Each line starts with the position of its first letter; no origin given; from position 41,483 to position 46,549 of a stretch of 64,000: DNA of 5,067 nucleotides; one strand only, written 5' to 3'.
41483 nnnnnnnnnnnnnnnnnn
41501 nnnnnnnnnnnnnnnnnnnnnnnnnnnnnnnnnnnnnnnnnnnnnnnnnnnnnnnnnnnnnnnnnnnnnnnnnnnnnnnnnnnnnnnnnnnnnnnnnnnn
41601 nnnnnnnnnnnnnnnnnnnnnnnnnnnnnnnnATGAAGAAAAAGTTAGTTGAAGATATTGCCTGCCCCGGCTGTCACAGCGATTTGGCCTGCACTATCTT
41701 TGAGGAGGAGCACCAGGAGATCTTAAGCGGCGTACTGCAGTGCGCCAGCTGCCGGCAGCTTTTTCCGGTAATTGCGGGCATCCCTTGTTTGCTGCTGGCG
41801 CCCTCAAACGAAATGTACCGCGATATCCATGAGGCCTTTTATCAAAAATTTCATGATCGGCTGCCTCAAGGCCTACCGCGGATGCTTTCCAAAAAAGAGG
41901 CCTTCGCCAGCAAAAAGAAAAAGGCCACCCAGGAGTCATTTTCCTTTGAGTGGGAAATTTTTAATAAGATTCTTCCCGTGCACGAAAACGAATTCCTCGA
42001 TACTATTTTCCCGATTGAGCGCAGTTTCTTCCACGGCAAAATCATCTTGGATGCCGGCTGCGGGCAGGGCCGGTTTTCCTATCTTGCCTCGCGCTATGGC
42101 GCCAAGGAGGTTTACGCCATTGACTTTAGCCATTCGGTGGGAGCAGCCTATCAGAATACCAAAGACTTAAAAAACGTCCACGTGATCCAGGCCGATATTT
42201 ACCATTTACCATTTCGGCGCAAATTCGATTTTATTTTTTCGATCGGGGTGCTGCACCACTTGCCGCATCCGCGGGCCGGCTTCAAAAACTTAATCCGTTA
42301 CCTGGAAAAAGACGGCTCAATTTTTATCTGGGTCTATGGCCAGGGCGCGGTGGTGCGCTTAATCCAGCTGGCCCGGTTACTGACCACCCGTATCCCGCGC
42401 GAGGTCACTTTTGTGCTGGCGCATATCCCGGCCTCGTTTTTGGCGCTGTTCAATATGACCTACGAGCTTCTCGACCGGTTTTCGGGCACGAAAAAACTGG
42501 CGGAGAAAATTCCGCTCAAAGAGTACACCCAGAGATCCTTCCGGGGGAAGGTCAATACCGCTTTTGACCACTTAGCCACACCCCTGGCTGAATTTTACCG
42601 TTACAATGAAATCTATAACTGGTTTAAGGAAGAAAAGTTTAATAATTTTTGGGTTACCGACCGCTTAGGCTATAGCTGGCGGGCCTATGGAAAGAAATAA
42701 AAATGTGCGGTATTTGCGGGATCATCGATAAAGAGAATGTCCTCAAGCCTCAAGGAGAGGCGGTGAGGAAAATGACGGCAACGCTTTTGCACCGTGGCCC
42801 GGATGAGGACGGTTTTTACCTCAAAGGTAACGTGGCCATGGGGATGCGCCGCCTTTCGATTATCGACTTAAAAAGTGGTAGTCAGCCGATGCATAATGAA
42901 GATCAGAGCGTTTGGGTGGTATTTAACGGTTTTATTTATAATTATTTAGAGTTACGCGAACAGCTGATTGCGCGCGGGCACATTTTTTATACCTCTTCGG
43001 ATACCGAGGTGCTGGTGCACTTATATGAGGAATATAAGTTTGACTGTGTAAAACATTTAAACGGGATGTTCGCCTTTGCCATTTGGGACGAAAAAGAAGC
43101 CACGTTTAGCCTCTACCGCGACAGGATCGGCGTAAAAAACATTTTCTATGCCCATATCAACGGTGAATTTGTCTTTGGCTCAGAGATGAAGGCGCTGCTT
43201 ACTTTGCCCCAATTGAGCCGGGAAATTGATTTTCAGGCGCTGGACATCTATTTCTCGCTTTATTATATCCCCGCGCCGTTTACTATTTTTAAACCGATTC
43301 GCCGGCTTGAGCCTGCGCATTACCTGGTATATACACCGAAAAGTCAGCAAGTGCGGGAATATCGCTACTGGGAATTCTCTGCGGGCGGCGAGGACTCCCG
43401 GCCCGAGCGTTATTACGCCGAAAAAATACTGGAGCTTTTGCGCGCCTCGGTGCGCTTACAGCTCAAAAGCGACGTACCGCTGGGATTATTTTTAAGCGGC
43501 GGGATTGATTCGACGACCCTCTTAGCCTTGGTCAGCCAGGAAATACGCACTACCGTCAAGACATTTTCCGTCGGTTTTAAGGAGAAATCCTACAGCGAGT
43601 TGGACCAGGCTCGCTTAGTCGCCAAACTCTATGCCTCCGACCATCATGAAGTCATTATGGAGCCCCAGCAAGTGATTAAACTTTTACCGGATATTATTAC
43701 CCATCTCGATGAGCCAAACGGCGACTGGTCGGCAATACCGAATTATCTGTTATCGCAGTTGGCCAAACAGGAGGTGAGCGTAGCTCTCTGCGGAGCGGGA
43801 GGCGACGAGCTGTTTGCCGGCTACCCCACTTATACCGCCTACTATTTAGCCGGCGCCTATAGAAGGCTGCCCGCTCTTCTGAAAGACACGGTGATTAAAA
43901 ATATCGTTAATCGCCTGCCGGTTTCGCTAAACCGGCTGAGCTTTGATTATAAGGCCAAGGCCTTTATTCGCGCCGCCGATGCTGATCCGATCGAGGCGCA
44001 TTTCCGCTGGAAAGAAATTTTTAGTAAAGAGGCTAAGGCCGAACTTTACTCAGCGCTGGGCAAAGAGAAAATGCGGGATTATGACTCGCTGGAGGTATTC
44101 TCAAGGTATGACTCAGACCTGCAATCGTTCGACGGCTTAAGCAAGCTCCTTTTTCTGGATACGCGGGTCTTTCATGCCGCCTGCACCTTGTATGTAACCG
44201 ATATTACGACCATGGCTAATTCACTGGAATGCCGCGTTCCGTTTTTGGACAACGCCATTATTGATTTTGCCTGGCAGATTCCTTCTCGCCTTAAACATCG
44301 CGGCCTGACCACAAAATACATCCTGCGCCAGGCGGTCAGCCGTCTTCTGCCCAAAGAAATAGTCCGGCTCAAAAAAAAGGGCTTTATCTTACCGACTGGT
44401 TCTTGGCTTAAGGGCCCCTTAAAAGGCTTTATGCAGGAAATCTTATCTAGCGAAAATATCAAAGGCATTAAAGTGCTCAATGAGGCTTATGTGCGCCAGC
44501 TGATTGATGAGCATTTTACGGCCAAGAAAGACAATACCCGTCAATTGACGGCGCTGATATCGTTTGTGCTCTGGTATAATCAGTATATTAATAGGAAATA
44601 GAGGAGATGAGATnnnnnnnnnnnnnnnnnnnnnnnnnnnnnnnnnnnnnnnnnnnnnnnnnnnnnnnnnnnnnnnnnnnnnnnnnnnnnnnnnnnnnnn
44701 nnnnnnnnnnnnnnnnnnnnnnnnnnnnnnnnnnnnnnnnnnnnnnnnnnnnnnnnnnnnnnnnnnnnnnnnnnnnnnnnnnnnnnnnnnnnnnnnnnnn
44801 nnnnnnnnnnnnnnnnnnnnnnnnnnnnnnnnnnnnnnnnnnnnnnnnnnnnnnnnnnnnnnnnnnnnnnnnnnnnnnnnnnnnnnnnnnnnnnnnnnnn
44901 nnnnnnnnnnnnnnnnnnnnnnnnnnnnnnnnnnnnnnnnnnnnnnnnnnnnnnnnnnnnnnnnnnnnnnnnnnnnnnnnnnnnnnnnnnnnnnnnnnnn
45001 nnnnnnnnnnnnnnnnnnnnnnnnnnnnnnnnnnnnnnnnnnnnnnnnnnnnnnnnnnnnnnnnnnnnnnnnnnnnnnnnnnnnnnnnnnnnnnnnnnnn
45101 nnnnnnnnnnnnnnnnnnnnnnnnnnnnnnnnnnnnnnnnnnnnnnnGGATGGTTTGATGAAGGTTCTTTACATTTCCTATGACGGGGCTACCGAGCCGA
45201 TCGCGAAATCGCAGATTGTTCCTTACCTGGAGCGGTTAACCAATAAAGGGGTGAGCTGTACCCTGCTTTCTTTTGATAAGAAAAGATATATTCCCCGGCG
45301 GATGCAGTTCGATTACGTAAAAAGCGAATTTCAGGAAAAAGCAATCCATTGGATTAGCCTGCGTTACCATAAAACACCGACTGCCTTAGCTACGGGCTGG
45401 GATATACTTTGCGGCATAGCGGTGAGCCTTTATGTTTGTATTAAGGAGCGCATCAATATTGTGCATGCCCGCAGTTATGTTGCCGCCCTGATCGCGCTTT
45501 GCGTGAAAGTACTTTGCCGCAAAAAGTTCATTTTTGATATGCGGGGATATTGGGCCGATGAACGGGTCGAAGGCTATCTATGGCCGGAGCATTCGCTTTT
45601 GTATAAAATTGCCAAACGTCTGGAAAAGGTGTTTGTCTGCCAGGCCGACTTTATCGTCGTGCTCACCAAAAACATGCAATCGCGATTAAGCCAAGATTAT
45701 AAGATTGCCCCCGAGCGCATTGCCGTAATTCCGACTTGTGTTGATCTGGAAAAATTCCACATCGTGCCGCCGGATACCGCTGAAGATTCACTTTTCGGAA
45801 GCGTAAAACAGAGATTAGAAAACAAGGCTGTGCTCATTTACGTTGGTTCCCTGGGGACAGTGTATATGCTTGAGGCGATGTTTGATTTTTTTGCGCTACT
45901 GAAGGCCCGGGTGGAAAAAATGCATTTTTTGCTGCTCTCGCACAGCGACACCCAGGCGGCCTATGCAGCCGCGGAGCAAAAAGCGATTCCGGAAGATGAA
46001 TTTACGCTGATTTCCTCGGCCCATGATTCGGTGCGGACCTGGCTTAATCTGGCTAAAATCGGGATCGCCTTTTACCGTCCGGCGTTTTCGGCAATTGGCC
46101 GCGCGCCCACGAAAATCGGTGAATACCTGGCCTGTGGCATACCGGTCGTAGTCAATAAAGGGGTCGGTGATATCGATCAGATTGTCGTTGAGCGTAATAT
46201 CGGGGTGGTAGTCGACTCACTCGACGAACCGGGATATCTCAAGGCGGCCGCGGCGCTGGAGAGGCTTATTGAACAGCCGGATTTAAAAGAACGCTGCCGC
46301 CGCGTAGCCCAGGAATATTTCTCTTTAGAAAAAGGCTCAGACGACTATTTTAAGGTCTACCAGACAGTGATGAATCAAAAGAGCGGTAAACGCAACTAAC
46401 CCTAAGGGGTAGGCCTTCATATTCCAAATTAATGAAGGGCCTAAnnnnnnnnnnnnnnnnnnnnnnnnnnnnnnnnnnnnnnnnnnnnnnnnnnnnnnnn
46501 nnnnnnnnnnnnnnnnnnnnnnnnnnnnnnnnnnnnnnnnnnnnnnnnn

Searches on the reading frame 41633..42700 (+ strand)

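Call 3: search_protein_families(library=pfam, proteins=[window:41633-42700:+], max_evalue=0.001)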
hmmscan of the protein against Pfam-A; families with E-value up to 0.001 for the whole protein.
window:41633-42700:+ (355 aa): 11 families
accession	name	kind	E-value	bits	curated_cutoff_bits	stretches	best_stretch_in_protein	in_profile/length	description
PF08241.18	Methyltransf_11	-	1.4e-18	67.8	21.2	1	139-232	1-95/95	Methyltransferase domain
PF13649.12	Methyltransf_25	-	3.4e-17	63.4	27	1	138-228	1-97/97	Methyltransferase domain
PF13847.12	Methyltransf_31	-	4.8e-16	59.2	27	1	135-232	4-109/145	Methyltransferase domain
PF13489.12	Methyltransf_23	-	4.4e-14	53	27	1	132-237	20-121/164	Methyltransferase domain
PF08242.18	Methyltransf_12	-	7.8e-12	46.2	30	1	139-229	1-97/98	Methyltransferase domain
PF08003.17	Methyltransf_9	-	9.7e-09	35.1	23.8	1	133-231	114-216/315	Protein of unknown function (DUF1698)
PF03848.20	TehB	-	5.3e-07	29.7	20.4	1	138-211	34-109/193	Tellurite resistance protein TehB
PF01728.25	FtsJ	-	1.2e-06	29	24.1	1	133-198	20-84/181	FtsJ-like methyltransferase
PF03966.22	Trm112p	-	3.3e-05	24.2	22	1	2-47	1-38/40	Trm112p-like protein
PF06325.19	PrmA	-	0.00026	21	22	1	128-180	155-208/296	Ribosomal protein L11 methyltransferase (PrmA)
PF02353.26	CMAS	-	0.00033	20.5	27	1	134-231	62-163/273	Mycolic acid cyclopropane synthetase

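Call 14: search_protein_families(library=ncbifam, proteins=[window:41633-42700:+], max_evalue=0.00001)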
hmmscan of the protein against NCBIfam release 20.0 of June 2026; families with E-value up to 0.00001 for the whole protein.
window:41633-42700:+ (355 aa): 16 families
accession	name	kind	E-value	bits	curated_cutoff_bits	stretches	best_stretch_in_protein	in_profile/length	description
TIGR02072.1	BioC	equivalog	2.9e-14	53.5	184.95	1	133-246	33-146/244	malonyl-ACP O-methyltransferase BioC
NF038101.1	Trm112_arch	equivalog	1.3e-13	50.8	77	1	1-54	1-54/59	methytransferase partner Trm112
NF011650.0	PRK15068.1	equivalog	1.9e-13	50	209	1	133-232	121-225/324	tRNA 5-methoxyuridine(34)/uridine 5-oxyacetic acid(34) synthase CmoB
TIGR00452.1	TIGR00452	equivalog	2.9e-11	42.8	275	1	133-230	116-217/316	tRNA 5-methoxyuridine(34)/uridine 5-oxyacetic acid(34) synthase CmoB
NF045667.1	MTase_DVU1556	equivalog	4.5e-10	39.4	155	1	134-232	22-119/213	DVU_1556 family methyltransferase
TIGR04290.1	meth_Rta_06860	hypoth_equivalog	2e-09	37.3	300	1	133-227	48-145/226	TIGR04290 family methyltransferase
TIGR01983.1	UbiG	equivalog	5.8e-09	35.6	102.95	1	131-232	46-151/228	bifunctional 2-polyprenyl-6-hydroxyphenol methylase/3-demethylubiquinol 3-O-methyltransferase UbiG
NF002463.0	PRK01683.1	equivalog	3.4e-07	30.1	297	1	136-230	33-126/258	trans-aconitate 2-methyltransferase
NF001785.0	PRK00517.2-2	equivalog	3.8e-07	29.6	188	1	131-202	142-216/282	50S ribosomal protein L11 methyltransferase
NF008686.0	PRK11705.1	equivalog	4.1e-07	29.4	400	1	134-232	167-265/383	cyclopropane fatty acyl phospholipid synthase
TIGR02021.1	BchM-ChlM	equivalog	5e-07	29.4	158.9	1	131-212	51-133/218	magnesium protoporphyrin IX methyltransferase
TIGR00477.1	tehB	equivalog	2e-06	27.3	219.5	1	138-211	77-151/238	tellurite resistance methyltransferase TehB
TIGR01934.1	MenG_MenH_UbiE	subfamily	2.4e-06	27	158.35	1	134-233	39-142/223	ubiquinone/menaquinone biosynthesis methyltransferase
TIGR00478.1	tly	subfamily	3e-06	26.7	185.8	1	132-167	73-108/228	TlyA family rRNA (cytidine-2'-O)-methyltransferase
NF008823.0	PRK11873.1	subfamily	3.7e-06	26.6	263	1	134-232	77-181/272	arsenite methyltransferase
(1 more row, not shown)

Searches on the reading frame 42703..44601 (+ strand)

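Call 3: search_protein_families(library=pfam, proteins=[window:42703-44601:+], max_evalue=0.001)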
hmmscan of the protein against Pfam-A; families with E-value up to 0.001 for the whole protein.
window:42703-44601:+ (632 aa): 4 families
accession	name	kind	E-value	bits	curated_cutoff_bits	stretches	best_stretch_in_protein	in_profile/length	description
PF00733.27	Asn_synthase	-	1.7e-90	304.6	21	1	242-625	2-353/354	Asparagine synthase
PF13537.11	GATase_7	-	2.2e-45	154.1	25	1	49-166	2-122/123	Glutamine amidotransferase domain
PF13522.11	GATase_6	-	2.5e-37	128.2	27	1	33-161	1-130/130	Glutamine amidotransferase domain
PF06508.19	QueC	-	0.00011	22.2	22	1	263-320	5-61/210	Queuosine biosynthesis protein QueC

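Call 14: search_protein_families(library=ncbifam, proteins=[window:42703-44601:+], max_evalue=0.00001)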
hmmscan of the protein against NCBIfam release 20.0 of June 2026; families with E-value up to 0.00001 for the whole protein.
window:42703-44601:+ (632 aa): 9 families
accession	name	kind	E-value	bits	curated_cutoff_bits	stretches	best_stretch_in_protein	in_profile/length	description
TIGR03108.1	eps_aminotran_1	hypoth_equivalog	8.5e-167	556.6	816.9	1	1-621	1-621/628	XrtA/PEP-CTERM system amidotransferase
TIGR01536.1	asn_synth_AEB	equivalog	1.1e-143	480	267.1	1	2-561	1-517/517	asparagine synthase (glutamine-hydrolyzing)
TIGR03104.1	trio_amidotrans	equivalog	1.5e-120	403.3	570.1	2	1-379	1-385/589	N-acetylglutaminylglutamine amidotransferase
NF006949.0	PRK09431.1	equivalog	4.6e-96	322.5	499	3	1-167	1-167/554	asparagine synthase B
NF033535.1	lass_lactam_cya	exception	1.9e-61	208.4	525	2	1-371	1-376/668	lasso peptide isopeptide bond-forming cyclase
NF033561.1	macrolact_Ik_Al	subfamily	7.5e-19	67.7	300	1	118-560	78-491/561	albusnodin/ikarugamycin family macrolactam cyclase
NF001484.0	PRK00331.1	subfamily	1.4e-12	46.8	381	1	60-166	85-199/601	isomerizing glutamine--fructose-6-phosphate transaminase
TIGR01135.1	glmS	equivalog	2.1e-11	43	418.05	1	62-167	86-199/607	glutamine--fructose-6-phosphate transaminase (isomerizing)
TIGR01134.1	purF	equivalog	1.3e-08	34.6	350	1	40-174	62-208/432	amidophosphoribosyltransferase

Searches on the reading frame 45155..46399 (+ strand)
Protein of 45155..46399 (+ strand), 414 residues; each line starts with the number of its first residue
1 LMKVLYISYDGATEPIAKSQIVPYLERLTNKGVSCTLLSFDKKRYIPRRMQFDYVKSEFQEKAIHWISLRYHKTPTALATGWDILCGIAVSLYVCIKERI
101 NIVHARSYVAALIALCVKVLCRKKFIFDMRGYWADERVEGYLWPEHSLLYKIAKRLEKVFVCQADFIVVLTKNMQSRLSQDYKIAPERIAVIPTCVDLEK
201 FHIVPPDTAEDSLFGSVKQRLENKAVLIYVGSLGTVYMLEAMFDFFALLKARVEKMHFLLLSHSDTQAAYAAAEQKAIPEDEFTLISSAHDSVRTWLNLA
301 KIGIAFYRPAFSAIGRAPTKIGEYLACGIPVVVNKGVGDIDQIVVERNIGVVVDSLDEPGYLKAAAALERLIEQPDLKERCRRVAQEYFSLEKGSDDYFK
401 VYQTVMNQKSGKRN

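Call 8: search_protein_families(library=pfam, proteins=[window:45155-46399:+], max_evalue=0.0001)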
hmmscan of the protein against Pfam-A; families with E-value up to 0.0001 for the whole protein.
window:45155-46399:+ (414 aa): 4 families
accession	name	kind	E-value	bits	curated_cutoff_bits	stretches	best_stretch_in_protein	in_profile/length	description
PF13439.12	Glyco_transf_4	-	1.8e-13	51.3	28.5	1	85-200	57-170/170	Glycosyltransferase Family 4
PF13579.12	Glyco_trans_4_4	-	4.2e-09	37.4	29.7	1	89-193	67-156/158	Glycosyl transferase 4-like domain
PF00534.26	Glycos_transf_1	-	9.2e-08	32.3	26.4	1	221-386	12-170/172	Glycosyl transferases group 1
PF13692.12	Glyco_trans_1_4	-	1.9e-07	31.8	27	1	226-366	3-137/142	Glycosyl transferases group 1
